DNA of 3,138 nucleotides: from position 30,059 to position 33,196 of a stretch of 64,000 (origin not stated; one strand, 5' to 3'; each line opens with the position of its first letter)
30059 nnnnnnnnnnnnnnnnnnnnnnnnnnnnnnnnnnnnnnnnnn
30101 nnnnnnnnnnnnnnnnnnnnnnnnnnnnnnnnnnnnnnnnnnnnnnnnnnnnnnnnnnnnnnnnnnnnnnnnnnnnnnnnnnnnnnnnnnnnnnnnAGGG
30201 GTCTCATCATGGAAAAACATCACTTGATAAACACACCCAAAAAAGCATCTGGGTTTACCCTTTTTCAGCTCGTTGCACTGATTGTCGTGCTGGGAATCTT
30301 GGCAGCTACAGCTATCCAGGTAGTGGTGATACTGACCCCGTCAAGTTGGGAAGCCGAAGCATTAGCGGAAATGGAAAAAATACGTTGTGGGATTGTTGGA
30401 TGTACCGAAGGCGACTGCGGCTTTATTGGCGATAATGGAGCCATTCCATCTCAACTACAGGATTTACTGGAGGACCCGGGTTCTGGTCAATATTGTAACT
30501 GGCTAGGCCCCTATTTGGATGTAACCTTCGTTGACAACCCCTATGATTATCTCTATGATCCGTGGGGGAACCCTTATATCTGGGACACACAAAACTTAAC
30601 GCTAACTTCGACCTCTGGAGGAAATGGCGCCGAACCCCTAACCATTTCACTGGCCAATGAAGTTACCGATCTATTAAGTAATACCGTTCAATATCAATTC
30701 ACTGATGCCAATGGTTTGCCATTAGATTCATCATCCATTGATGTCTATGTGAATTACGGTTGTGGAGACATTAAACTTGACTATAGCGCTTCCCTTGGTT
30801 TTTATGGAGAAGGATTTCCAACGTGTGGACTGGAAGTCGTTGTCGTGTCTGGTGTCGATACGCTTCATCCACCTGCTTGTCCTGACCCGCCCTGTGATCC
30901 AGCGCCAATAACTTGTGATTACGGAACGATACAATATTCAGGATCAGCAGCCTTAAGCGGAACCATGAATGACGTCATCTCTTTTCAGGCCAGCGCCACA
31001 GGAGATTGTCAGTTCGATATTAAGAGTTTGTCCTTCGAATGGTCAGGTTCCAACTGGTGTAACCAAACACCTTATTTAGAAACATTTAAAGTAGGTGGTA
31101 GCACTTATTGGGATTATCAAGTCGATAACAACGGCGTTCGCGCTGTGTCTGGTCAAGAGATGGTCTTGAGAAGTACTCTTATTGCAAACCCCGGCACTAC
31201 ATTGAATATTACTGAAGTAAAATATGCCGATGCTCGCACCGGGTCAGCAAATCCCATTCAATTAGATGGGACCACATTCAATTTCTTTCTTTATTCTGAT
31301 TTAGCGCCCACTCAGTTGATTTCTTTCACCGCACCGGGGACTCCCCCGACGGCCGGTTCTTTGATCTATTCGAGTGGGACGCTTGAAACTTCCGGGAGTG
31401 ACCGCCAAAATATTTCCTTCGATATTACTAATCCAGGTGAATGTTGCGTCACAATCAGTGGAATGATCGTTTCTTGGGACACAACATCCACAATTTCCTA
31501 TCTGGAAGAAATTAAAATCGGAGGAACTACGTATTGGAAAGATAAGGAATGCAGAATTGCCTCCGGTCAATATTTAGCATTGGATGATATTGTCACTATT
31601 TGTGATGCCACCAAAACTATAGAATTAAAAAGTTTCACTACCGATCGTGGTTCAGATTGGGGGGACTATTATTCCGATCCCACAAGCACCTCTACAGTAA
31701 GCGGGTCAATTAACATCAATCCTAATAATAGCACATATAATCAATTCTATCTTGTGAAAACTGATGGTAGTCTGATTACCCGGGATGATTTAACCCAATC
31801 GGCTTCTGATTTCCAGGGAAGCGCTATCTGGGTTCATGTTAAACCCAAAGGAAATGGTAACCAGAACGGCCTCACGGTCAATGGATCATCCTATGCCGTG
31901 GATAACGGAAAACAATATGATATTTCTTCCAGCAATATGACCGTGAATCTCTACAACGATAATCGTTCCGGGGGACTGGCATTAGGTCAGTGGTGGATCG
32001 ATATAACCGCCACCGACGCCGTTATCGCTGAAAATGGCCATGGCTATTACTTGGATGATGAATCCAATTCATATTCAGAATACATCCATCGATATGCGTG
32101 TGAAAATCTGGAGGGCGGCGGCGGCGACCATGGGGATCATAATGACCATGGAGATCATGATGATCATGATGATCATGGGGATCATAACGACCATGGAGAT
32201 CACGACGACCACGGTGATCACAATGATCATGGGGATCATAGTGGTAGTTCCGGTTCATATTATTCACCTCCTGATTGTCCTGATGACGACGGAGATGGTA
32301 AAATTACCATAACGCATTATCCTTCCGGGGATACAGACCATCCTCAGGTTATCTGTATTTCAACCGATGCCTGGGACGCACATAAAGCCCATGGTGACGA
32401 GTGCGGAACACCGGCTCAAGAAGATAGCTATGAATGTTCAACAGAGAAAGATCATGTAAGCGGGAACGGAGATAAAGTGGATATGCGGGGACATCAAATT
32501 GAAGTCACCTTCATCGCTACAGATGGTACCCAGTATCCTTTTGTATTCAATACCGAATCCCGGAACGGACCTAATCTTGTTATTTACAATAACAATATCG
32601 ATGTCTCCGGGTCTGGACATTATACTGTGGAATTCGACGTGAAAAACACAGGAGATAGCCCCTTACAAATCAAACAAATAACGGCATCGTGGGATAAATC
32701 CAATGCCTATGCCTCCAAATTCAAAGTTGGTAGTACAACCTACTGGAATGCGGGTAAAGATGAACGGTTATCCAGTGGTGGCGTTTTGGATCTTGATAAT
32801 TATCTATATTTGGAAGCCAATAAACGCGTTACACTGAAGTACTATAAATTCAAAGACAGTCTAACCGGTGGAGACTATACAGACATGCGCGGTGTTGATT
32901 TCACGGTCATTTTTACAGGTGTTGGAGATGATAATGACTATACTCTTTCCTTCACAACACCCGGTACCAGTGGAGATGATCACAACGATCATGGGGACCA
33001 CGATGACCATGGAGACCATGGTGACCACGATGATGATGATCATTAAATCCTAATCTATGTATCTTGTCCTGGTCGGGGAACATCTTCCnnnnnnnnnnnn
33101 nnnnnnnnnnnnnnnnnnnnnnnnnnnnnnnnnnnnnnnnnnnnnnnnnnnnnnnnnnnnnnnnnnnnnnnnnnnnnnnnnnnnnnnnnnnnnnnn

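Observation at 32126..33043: Asp-His triplet-repeat tracts in a pilin-like protein (putative metal-binding filament subunit)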

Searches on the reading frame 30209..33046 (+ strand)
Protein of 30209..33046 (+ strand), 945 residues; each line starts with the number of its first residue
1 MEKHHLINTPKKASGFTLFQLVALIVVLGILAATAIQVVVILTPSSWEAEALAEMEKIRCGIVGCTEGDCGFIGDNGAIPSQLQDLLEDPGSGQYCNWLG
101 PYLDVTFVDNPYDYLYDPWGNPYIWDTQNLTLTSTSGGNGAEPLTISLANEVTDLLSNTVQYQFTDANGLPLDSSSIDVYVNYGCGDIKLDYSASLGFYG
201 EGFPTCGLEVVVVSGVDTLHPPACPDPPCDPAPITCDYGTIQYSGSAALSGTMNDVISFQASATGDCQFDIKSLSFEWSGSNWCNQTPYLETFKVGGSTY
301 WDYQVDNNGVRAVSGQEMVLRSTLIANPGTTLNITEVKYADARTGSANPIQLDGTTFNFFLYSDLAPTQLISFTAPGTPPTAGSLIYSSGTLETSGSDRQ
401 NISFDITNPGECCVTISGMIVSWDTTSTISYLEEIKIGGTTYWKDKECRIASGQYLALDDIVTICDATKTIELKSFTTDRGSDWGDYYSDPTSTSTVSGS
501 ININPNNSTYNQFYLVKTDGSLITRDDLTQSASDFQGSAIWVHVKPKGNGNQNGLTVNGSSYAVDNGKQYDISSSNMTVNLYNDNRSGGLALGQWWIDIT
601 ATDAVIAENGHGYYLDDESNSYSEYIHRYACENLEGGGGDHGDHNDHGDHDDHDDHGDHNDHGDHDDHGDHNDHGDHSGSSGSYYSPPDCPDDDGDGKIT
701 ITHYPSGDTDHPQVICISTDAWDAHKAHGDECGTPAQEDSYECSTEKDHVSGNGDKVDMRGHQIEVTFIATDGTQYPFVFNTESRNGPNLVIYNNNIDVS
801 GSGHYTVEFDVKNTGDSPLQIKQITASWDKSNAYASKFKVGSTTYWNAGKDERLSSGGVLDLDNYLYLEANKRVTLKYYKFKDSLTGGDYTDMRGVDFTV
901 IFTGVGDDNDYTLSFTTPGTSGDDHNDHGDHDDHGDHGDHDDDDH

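Call 5: search_protein_families(library=pfam, proteins=[window:30209-33046:+], max_evalue=0.01)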
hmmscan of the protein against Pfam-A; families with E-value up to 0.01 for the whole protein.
window:30209-33046:+ (945 aa): 1 family
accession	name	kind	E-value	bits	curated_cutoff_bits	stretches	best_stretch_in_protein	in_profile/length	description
PF07610.17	DUF1573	-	0.0037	17.7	26.1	0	802-827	16-41/98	Protein of unknown function (DUF1573)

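Call 6: find_homologous_proteins(query=window:30209-33043:+, max_evalue=0.001)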
Query window:30209-33043:+ (945 aa): 7 proteins with E <= 0.001 among 8000 candidates.
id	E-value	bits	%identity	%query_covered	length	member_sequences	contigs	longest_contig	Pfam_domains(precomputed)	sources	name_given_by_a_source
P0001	0.0e+0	2220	100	100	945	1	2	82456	-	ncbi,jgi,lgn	-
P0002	0.0e+0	1667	77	97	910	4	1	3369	-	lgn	-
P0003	0.0e+0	1088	53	97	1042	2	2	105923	PF24269.2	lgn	-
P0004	0.0e+0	1058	50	98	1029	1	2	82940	PF24269.2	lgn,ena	-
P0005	0.0e+0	1058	52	96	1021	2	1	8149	PF24269.2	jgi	-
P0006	0.0e+0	1020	51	97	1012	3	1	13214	PF24269.2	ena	-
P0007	3.2e-287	973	49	98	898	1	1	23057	-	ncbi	ncbi:MAG: hypothetical protein ABIA75_13635 [Candidatus Neomarinimicrobiota bacterium]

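Call 8: list_cluster_members(proteins=[P0001, P0002, P0003, P0004, P0007])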
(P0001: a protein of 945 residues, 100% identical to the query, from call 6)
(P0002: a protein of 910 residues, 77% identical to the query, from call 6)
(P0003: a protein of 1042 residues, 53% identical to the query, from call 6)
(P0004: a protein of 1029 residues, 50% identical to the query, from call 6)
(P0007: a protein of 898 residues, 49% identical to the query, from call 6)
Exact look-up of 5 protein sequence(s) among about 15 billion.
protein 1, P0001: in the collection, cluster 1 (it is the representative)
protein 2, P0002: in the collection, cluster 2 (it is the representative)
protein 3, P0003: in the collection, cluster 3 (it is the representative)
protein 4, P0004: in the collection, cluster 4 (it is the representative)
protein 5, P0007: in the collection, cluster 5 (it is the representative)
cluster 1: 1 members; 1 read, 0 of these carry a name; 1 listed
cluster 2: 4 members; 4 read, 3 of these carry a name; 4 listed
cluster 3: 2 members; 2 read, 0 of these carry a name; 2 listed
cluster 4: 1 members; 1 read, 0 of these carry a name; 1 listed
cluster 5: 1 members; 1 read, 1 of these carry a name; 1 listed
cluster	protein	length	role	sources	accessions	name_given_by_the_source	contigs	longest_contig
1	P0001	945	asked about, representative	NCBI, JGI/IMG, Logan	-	-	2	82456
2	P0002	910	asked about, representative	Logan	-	-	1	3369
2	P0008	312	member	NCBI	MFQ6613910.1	MAG: hypothetical protein ACE5D1_03620, partial [Fidelibacterota bacterium]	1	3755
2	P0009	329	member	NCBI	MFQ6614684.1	MAG: hypothetical protein ACE5D1_07565, partial [Fidelibacterota bacterium]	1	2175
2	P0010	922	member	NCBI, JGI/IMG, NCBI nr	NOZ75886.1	MAG: hypothetical protein GXO90_11040 [FCB group bacterium] | hypothetical protein [FCB group bacterium]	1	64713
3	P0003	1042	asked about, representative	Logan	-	-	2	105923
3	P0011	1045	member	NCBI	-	-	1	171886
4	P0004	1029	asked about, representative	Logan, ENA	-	-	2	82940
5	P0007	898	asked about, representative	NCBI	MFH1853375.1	MAG: hypothetical protein ABIA75_13635 [Candidatus Neomarinimicrobiota bacterium]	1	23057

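Call 9: search_protein_families(library=pfam, proteins=[P0003, P0007, P0002], max_evalue=0.1)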
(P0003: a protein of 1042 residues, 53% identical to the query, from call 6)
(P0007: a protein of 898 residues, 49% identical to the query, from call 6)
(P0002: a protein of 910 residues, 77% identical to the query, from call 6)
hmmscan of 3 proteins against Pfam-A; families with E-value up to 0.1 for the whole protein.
P0003 (1042 aa): 1 family
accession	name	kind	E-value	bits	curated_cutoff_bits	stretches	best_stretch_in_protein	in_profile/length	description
PF24269.1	DUF7467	-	5.5e-11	43.7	27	1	947-1029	28-115/116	Domain of unknown function (DUF7467)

P0007 (898 aa): 3 families
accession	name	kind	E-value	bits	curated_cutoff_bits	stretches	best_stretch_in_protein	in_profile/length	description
PF01917.21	Arch_flagellin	-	0.00043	21.1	29.5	1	774-851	64-133/162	Archaebacterial flagellin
PF02973.23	Sialidase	-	0.054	13.4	26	0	763-823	66-125/189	Sialidase, N-terminal domain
PF00942.24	CBM_3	-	0.089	13.7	22.4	0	770-798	8-36/83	Cellulose binding domain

P0002 (910 aa): 3 families
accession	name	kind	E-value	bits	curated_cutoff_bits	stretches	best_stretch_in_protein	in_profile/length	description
PF08334.16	T2SSG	-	0.024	15.1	21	1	72-123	31-77/108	Type II secretion system (T2SS), protein G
PF01917.21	Arch_flagellin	-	0.029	15.2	29.5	1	778-856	61-134/162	Archaebacterial flagellin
PF07610.17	DUF1573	-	0.07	13.6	26.1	0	779-803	15-39/98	Protein of unknown function (DUF1573)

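Call 13: find_encoding_contigs(protein=P0001, flank=10000, max_places=4)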
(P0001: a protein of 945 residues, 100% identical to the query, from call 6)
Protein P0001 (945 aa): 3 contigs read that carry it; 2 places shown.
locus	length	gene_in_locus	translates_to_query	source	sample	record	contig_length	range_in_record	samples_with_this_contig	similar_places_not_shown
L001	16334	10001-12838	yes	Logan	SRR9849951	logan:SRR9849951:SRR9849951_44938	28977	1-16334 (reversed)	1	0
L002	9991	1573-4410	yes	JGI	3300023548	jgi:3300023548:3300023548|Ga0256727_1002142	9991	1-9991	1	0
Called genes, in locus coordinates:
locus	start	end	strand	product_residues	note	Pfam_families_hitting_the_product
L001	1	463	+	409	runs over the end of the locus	PF28597:T2SSF_N (weak), PF00482:T2SSF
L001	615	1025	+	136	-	PF07963:N_methyl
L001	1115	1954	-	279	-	PF13385:Laminin_G_3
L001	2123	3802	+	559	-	-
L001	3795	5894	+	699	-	PF04932:Wzy_C, PF13371:TPR_9 (faint), PF00515:TPR_1 (faint), PF07719:TPR_2 (faint), PF13414:TPR_11 (faint), PF13432:TPR_16 (faint), PF14559:TPR_19 (faint)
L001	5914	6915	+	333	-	PF00482:T2SSF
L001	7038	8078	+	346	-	PF00437:T2SSE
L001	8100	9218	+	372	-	PF00437:T2SSE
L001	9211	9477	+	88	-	-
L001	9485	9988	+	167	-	PF07963:N_methyl (weak), PF08334:T2SSG (weak)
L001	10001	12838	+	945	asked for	-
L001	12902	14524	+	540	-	PF07963:N_methyl (weak)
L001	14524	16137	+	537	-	-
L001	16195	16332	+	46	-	?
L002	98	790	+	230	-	PF00437:T2SSE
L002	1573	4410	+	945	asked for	-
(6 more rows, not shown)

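Call 14: find_encoding_contigs(protein=P0003, flank=10000, max_places=3)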
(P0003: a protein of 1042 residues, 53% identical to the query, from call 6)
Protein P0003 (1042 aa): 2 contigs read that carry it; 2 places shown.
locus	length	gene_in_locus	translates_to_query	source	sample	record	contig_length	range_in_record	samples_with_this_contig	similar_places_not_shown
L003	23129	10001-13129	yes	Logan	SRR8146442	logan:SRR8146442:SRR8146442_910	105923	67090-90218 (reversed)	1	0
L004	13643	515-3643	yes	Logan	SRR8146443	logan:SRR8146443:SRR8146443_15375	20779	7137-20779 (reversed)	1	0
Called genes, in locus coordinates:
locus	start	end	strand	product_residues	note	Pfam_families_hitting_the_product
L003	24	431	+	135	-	PF07963:N_methyl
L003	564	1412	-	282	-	PF13385:Laminin_G_3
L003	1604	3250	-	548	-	PF13181:TPR_8 (faint), PF13231:PMT_2, PF13414:TPR_11 (faint), PF13431:TPR_17 (faint), PF14559:TPR_19 (faint), PF00515:TPR_1 (faint), PF07719:TPR_2 (faint), PF13432:TPR_16 (weak), +1 more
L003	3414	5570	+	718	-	PF04932:Wzy_C, PF13432:TPR_16 (faint), PF07719:TPR_2 (faint), PF13181:TPR_8 (faint), PF13428:TPR_14 (faint), PF13431:TPR_17 (faint), PF13414:TPR_11 (faint), PF14559:TPR_19 (faint), +1 more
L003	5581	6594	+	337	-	PF00482:T2SSF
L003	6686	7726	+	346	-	PF00437:T2SSE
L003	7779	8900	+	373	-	PF00437:T2SSE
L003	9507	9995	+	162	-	PF07963:N_methyl (weak)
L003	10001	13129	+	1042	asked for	PF24269:DUF7467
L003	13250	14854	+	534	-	-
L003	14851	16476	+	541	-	PF07963:N_methyl (faint)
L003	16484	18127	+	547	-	PF07963:N_methyl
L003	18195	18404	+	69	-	PF19701:DUF6199 (weak)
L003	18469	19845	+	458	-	-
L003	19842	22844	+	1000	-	PF01564:Spermine_synth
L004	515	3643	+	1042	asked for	PF24269:DUF7467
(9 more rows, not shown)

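Call 16: search_protein_families(library=ncbifam, proteins=[window:30209-33046:+], max_evalue=0.01)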
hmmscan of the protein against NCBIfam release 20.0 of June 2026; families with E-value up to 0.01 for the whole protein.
window:30209-33046:+ (945 aa): 2 families
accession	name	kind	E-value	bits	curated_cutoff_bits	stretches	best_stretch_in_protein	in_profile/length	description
NF038313.3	HisXaaSer_A4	exception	0.0001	23.1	55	1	639-683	46-92/93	His-Xaa-Ser repeat protein HxsA4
TIGR01710.1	typeII_sec_gspG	equivalog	0.0001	22.3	88.85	1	14-127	1-103/134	type II secretion system major pseudopilin GspG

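Call 23: search_solved_structures(query=A1, max_evalue=1)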
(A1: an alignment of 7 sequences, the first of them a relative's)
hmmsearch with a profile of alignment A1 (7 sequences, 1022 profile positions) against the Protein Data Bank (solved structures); distinct sequences matched with E-value up to 1: 3.
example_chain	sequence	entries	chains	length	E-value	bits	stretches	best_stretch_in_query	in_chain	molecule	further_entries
9lab_B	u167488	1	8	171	0.059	14.5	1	7-32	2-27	MSHA major pilin subunit MshA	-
7tgg_A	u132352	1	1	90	0.068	14.3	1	7-58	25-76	Geopilin domain 1 protein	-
9egp_A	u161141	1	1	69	0.097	13.8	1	7-55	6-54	Geopilin domain 1 protein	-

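Call 35: find_encoding_contigs(protein=P0007, flank=10000, max_places=2)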
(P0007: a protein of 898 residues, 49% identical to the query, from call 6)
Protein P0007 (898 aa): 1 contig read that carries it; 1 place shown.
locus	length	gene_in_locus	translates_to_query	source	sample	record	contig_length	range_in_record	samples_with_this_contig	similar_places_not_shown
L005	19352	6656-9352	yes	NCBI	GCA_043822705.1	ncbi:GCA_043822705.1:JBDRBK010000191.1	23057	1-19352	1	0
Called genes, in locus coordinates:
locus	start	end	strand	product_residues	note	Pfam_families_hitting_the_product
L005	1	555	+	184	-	PF00482:T2SSF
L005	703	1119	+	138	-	PF07963:N_methyl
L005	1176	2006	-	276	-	PF07953:Toxin_R_bind_N, PF13385:Laminin_G_3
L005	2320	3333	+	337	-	PF00482:T2SSF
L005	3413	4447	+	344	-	PF00437:T2SSE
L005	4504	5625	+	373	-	PF00437:T2SSE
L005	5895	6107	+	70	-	-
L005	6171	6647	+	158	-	PF07963:N_methyl (weak), PF08334:T2SSG (weak)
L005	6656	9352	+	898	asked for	-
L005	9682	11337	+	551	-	-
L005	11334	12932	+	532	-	PF07963:N_methyl (weak)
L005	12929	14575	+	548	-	PF07963:N_methyl (weak)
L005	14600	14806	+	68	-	-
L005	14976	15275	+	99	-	PF01627:Hpt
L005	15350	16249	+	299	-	PF00072:Response_reg, PF00990:GGDEF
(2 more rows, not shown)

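Call 38: find_related_loci(query=A1, collection=genome_contigs, flank=6000)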
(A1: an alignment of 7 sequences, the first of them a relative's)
Query A1 (945 aa) in genome_contigs; peptide patterns used: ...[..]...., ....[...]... (x = any residue, [..] = any of these).
53 stretches matched a pattern; 7 encode a relative of the query (tblastn E <= 1e-3); 7 distinct loci.
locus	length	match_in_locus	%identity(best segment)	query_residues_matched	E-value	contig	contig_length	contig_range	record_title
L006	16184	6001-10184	79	7-920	0e+0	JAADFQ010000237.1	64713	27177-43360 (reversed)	MAG: FCB group bacterium isolate M_MaxBin.049 contig-127_738, whole genome shotgun sequence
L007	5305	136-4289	73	9-935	0e+0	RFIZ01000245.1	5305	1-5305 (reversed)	MAG: Candidatus Neomarinimicrobiota bacterium isolate J089 k99_1221661, whole genome shotgun sequence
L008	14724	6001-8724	53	1-918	0e+0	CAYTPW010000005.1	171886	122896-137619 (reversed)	MAG TPA_asm: uncultured bacterium isolate SRP167671_co4_21 genome assembly, contig: NODE_22_length_171886_cov_11.085229,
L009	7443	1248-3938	52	11-921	0e+0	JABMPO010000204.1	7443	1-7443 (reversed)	MAG: Candidatus Neomarinimicrobiota bacterium isolate bin.522 k141_2352161, whole genome shotgun sequence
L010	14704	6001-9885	76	1-932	0e+0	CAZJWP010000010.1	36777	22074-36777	MAG TPA_asm: uncultured bacterium isolate binchicken_co275_203 genome assembly, contig: NODE_1162_length_36777_cov_21.59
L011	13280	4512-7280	49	15-919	0e+0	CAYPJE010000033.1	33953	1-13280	MAG TPA_asm: uncultured bacterium isolate SRP167671_co2_198 genome assembly, contig: NODE_1671_length_33953_cov_12.67408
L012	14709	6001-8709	48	1-927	0e+0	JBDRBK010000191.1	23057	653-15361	MAG: Candidatus Neomarinimicrobiota bacterium isolate MEGAHIT-group-1.118 k141_13940415, whole genome shotgun sequence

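Call 42: predict_structure(alignment_id=A1)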
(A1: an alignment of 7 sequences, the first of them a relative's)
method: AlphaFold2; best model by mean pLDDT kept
length: 945 residues; sequences in the alignment: 7
mean_pLDDT: 55.8   pTM: 0.41
mean pLDDT of the five models: 55.8, 55.0, 53.6, 45.0, 41.1
residues with pLDDT >= 90: 63; 70-90: 293; 50-70: 148; < 50: 441
segments of 3 or more residues with pLDDT < 50: 1-21, 30-174, 177-234, 480-495, 504-511, 518-522, 527-532, 549-551, 585-593, 608-750, 921-945
pLDDT, mean of each block of 10 residues (from residue 1): 24 35 56 36 26 27 22 25 30 24 23 33 39 42 41 27 35 47 38 40 29 35 34 60 85 86 86 83 73 91 83 80 87 91 78 88 76 84 79 81 90 77 72 84 63 58 84 79 33 48 45 51 48 58 56 56 59 65 47 56 55 27 22 22 27 29 27 25 24 34 29 32 27 23 34 72 80 74 83 79 85 86 85 85 74 72 73 88 78 90 77 83 36 30 29
secondary structure, 60 per line:
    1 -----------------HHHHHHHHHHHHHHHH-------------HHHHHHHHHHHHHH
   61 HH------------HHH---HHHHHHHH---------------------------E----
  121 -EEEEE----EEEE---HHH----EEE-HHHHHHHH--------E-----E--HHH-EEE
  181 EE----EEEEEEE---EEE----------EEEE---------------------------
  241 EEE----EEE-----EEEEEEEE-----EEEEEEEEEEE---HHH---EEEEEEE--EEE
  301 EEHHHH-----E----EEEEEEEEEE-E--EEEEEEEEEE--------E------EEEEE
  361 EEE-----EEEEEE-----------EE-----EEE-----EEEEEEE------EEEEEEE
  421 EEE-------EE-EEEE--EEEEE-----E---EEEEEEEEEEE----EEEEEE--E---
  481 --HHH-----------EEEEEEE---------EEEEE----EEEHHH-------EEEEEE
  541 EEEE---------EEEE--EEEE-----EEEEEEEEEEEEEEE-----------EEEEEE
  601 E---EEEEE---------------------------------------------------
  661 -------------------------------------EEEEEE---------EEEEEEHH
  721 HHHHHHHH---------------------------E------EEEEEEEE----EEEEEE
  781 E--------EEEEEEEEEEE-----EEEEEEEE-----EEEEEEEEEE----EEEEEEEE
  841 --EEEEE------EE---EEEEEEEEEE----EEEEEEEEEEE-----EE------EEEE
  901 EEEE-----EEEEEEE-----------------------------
elements in order (helices of 4 or more, strands of 3 or more residues): H18-33 H47-62 H81-88 E122-126 E131-134 E145-147 H149-156 E178-182 E187-193 E197-199 E210-213 E241-243 E248-250 E256-263 E269-279 E289-295 E298-302 H303-306 E317-326 E331-340 E356-363 E369-374 E393-395 E401-407 E414-423 E434-437 E440-444 E454-464 E469-474 E497-503 E513-517 E522-524 E535-544 E554-557 E560-563 E569-583 E595-601 E605-609 E698-703 E713-718 H719-728 E763-770 E775-781 E790-800 E806-813 E819-828 E833-840 E843-847 E859-868 E873-883 E897-904 E910-916
